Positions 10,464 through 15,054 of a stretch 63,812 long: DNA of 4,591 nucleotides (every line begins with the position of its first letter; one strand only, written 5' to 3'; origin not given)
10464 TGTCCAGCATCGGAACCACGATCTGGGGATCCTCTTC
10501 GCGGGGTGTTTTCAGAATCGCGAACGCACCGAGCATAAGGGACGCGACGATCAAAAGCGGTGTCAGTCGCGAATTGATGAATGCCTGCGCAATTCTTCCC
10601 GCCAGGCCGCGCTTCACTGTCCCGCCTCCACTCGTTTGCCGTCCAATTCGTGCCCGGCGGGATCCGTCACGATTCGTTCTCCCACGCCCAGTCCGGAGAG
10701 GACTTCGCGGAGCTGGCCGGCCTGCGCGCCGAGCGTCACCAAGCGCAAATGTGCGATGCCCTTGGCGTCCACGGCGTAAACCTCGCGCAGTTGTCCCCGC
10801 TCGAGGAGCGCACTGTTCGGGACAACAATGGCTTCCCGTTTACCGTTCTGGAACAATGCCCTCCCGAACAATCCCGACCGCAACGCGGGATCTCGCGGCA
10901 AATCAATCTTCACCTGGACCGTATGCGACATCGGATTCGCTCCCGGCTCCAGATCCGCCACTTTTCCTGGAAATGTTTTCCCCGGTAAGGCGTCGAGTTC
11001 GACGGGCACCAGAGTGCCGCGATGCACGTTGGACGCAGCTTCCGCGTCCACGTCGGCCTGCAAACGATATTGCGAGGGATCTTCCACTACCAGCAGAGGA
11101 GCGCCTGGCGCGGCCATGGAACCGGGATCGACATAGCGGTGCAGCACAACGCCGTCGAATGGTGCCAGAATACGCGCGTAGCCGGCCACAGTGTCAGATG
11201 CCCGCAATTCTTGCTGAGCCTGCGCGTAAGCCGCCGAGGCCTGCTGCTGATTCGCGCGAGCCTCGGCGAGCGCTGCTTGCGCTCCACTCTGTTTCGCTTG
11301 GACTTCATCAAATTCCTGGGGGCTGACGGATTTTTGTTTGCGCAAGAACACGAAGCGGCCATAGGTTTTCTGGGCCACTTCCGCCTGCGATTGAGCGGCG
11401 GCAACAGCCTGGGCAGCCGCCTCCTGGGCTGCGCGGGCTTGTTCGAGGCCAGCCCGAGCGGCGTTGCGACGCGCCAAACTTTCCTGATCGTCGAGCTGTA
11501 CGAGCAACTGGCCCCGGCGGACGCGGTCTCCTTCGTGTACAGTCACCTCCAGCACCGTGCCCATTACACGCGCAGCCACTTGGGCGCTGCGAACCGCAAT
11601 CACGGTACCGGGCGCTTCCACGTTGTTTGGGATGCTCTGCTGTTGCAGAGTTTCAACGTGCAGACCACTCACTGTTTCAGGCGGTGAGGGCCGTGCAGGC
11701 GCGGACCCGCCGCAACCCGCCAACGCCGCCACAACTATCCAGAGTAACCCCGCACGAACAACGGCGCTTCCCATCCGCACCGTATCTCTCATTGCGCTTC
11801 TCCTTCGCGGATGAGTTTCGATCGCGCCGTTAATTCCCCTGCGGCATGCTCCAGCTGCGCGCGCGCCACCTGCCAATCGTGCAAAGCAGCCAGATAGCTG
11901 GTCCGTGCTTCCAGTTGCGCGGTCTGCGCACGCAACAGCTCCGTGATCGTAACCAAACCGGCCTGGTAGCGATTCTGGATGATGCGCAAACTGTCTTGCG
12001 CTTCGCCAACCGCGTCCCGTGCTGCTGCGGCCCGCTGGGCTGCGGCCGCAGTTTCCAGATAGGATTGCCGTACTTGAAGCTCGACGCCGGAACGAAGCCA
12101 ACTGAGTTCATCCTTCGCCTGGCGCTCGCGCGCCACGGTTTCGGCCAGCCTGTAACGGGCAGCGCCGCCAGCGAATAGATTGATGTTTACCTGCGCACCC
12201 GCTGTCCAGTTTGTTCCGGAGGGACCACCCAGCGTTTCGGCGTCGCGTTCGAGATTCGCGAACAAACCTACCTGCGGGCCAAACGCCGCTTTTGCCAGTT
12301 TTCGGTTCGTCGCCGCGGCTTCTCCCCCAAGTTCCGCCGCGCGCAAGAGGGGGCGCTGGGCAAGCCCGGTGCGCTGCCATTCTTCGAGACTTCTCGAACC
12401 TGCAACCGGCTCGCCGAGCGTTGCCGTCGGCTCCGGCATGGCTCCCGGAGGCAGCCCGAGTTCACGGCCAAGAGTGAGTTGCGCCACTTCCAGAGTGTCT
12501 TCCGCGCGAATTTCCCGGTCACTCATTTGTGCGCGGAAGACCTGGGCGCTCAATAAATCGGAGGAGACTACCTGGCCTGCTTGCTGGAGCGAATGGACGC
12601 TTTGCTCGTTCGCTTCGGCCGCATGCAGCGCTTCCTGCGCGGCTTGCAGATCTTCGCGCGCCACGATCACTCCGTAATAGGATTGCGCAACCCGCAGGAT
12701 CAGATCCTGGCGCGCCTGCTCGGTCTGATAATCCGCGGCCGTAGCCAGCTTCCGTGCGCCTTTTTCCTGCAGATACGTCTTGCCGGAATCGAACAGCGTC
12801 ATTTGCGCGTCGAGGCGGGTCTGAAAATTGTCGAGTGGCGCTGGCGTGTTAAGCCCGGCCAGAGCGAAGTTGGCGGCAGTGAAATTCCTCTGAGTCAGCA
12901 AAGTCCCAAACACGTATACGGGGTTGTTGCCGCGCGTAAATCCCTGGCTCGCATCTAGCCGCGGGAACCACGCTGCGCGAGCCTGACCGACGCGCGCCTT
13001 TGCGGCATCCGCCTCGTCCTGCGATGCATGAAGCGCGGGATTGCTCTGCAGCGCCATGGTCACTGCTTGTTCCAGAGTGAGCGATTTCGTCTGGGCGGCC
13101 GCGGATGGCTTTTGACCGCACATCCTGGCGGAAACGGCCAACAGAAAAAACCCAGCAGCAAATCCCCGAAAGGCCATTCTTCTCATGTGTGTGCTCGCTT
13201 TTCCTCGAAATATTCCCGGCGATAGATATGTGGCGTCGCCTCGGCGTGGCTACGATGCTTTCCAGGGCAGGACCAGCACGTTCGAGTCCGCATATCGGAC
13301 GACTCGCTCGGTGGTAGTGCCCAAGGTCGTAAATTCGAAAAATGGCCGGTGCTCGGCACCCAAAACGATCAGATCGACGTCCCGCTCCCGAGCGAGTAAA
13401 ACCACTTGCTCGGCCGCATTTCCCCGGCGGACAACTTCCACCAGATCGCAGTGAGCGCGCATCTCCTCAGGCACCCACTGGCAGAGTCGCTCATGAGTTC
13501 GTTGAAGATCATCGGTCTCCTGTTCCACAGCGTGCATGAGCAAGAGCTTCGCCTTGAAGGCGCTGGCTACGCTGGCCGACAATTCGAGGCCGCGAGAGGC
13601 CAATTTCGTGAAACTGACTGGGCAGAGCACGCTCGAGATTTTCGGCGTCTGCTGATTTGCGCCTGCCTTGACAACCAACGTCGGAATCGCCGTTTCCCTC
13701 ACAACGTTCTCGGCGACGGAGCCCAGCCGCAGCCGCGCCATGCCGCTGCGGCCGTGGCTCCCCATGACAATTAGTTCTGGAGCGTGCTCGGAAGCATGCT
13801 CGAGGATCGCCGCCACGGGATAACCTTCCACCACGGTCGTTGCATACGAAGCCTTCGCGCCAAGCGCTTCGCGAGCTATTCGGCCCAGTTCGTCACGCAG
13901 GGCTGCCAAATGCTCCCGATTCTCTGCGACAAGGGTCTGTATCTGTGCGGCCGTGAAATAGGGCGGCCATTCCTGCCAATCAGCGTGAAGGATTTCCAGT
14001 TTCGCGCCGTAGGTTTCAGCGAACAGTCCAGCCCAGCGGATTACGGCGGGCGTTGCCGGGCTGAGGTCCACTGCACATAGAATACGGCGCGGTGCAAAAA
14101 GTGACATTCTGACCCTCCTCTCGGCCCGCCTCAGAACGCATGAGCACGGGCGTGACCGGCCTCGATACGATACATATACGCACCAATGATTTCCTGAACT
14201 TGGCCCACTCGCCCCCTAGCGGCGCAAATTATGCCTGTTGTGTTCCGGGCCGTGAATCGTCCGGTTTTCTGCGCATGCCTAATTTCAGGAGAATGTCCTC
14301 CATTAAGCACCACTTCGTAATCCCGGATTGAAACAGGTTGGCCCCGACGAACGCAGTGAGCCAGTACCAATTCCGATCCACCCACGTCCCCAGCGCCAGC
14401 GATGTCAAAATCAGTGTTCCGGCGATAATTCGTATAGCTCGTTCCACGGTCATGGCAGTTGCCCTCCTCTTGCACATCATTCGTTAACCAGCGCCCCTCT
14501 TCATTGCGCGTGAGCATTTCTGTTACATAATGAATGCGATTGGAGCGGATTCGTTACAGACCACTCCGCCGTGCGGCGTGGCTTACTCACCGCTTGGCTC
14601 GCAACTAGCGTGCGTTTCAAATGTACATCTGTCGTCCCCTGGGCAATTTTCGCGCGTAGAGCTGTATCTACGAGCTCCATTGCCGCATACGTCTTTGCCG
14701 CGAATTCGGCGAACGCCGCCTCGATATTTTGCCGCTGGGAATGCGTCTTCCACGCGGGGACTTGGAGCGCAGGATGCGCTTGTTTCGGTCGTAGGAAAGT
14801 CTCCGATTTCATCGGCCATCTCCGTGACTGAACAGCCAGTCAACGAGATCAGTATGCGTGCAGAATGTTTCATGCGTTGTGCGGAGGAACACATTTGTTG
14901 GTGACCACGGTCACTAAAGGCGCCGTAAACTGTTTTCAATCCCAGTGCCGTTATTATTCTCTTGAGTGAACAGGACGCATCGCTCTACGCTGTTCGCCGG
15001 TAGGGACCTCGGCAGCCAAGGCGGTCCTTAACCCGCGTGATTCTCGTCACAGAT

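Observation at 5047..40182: Recurrent GTGA-N6-TCAC (CRP/FNR-type) palindromes upstream of redox and stress genes: a candidate shared regulon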

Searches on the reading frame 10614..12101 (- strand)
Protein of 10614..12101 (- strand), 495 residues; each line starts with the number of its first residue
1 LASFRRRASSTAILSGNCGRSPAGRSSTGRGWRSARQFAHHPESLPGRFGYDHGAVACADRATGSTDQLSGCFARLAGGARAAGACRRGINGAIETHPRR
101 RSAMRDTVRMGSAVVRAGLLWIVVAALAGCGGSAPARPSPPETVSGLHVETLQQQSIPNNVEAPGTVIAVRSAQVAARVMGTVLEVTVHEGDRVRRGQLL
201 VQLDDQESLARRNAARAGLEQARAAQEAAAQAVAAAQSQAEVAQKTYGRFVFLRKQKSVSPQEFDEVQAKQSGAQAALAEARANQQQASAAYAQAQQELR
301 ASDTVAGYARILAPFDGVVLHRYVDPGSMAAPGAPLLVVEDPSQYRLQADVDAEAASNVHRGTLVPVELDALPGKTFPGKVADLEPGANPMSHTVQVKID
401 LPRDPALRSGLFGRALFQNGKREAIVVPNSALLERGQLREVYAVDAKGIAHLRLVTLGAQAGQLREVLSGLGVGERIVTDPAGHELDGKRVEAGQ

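Call 7: search_protein_families(library=pfam, proteins=[window:10614-12101:-], max_evalue=0.01)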
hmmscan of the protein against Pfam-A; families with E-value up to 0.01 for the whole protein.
window:10614-12101:- (495 aa): 4 families
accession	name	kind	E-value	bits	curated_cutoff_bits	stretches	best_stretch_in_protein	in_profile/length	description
PF16576.10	HlyD_D23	-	5e-24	85.2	30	1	160-411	5-212/214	Barrel-sandwich domain of CusB or HlyD membrane-fusion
PF13437.12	HlyD_3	-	1.4e-17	64.8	22.2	1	311-410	2-106/106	HlyD family secretion protein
PF13533.13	Biotin_lipoyl_2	-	7.1e-06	26.2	29.8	1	174-204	2-32/32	Biotin-lipoyl like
PF00364.28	Biotin_lipoyl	-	0.0051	17.1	22.1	0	173-203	43-73/73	Biotin-requiring enzyme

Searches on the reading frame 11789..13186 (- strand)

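Call 7: search_protein_families(library=pfam, proteins=[window:11789-13186:-], max_evalue=0.01)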
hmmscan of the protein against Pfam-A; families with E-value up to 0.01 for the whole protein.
window:11789-13186:- (465 aa): 1 family
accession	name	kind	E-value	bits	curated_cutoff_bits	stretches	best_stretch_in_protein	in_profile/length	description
PF02321.23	OEP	-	8.3e-55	185.9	22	2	267-450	1-187/187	Outer membrane efflux protein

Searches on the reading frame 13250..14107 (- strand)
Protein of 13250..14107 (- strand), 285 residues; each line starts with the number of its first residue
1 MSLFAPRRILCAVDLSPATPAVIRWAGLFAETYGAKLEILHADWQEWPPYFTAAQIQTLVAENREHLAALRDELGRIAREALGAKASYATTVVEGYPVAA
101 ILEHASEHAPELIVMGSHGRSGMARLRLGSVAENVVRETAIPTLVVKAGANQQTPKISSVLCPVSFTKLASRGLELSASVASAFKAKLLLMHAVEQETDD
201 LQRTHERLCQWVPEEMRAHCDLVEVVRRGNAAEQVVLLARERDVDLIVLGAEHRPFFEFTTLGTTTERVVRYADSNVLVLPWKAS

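Call 5: search_protein_families(library=pfam, proteins=[window:13250-14107:-], max_evalue=0.01)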
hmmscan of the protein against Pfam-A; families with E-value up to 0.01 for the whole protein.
window:13250-14107:- (285 aa): 1 family
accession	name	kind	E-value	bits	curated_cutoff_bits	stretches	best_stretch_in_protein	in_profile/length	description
PF00582.32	Usp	-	6.1e-45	153.7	24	2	7-147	3-141/141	Universal stress protein family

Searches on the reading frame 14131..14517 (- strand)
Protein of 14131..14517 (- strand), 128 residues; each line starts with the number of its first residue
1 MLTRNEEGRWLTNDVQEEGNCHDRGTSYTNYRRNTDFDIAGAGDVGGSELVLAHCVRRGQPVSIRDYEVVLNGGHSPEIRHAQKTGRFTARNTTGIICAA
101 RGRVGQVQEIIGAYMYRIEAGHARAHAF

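Call 5: search_protein_families(library=pfam, proteins=[window:14131-14517:-], max_evalue=0.01)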
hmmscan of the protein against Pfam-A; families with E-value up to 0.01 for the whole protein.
window:14131-14517:- (128 aa): 0 families

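Call 20: search_protein_families(library=pfam, proteins=[window:14131-14517:-], max_evalue=0.01)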
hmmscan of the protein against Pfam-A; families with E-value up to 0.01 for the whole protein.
window:14131-14517:- (128 aa): 0 families

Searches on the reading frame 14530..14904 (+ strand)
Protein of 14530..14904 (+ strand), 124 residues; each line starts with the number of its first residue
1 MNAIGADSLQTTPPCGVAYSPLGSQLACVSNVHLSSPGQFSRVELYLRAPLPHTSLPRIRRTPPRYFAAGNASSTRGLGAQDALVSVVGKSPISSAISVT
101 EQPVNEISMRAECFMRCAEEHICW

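Call 9: search_protein_families(library=pfam, proteins=[window:14530-14904:+], max_evalue=0.01)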
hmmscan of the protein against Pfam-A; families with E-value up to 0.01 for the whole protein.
window:14530-14904:+ (124 aa): 0 families
